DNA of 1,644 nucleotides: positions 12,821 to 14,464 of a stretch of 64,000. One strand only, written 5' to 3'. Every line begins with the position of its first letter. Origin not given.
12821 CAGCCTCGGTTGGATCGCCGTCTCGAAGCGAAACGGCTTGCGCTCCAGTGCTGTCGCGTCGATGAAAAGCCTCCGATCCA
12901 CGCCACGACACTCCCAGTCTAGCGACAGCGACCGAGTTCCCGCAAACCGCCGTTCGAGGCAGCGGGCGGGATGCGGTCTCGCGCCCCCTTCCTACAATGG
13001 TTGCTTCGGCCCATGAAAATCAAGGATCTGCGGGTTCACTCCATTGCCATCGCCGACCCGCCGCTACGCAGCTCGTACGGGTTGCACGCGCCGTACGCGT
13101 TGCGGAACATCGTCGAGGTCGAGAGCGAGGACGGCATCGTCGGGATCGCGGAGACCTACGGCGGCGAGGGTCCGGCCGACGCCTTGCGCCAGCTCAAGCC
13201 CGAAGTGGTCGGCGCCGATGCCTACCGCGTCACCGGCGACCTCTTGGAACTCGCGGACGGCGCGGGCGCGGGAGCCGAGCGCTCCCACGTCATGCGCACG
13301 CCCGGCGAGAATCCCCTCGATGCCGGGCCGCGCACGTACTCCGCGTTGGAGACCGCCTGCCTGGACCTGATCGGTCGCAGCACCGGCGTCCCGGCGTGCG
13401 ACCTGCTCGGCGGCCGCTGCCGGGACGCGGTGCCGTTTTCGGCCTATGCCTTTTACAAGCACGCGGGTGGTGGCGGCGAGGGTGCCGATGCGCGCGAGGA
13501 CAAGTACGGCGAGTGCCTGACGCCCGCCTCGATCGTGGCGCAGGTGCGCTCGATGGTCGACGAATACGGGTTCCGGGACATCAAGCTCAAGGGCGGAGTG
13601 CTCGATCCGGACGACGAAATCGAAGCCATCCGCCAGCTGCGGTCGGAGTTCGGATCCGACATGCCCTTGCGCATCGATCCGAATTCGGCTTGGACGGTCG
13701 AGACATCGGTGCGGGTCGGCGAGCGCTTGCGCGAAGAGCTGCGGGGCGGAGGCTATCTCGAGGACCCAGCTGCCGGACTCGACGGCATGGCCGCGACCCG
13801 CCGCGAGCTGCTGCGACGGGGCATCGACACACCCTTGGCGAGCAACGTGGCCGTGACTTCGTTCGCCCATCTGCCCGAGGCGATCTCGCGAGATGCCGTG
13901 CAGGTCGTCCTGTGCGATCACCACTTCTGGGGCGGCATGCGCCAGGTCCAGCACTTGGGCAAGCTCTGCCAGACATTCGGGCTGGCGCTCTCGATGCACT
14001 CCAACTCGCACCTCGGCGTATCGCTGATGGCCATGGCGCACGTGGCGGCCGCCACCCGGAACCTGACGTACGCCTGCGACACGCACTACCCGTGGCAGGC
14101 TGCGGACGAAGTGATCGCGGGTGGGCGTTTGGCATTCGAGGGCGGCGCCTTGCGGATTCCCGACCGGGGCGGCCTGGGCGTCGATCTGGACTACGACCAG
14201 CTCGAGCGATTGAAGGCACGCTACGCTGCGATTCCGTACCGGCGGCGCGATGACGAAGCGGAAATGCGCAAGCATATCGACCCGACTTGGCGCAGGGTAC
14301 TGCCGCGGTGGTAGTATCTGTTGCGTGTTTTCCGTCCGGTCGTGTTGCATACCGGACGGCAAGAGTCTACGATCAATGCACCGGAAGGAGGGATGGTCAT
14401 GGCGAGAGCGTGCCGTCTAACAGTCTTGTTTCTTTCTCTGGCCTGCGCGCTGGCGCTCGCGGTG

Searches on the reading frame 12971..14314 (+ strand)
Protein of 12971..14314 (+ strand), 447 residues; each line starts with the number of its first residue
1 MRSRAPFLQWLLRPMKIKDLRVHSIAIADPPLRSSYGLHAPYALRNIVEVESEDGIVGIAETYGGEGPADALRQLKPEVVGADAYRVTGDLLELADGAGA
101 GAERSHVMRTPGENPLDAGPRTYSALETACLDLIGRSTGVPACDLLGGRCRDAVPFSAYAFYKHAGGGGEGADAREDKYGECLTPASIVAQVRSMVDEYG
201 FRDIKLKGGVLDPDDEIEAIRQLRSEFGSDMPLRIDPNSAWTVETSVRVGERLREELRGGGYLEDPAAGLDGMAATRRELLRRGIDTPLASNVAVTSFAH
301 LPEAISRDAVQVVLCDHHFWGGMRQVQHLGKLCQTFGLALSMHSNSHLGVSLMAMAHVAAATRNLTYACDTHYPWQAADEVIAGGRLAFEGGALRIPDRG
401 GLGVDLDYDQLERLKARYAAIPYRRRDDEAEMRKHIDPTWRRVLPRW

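Call 106: search_protein_families(library=pfam, proteins=[window:12971-14314:+], max_evalue=0.0001)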
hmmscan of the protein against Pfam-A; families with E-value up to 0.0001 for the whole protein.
window:12971-14314:+ (447 aa): 2 families
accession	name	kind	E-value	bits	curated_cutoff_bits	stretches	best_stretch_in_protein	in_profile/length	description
PF13378.12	MR_MLE_C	-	2.1e-51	175.1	29.4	1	188-408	2-217/219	Enolase C-terminal domain-like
PF02746.21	MR_MLE_N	-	3.7e-05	24.4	22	0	47-147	30-117/117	Mandelate racemase / muconate lactonizing enzyme, N-terminal domain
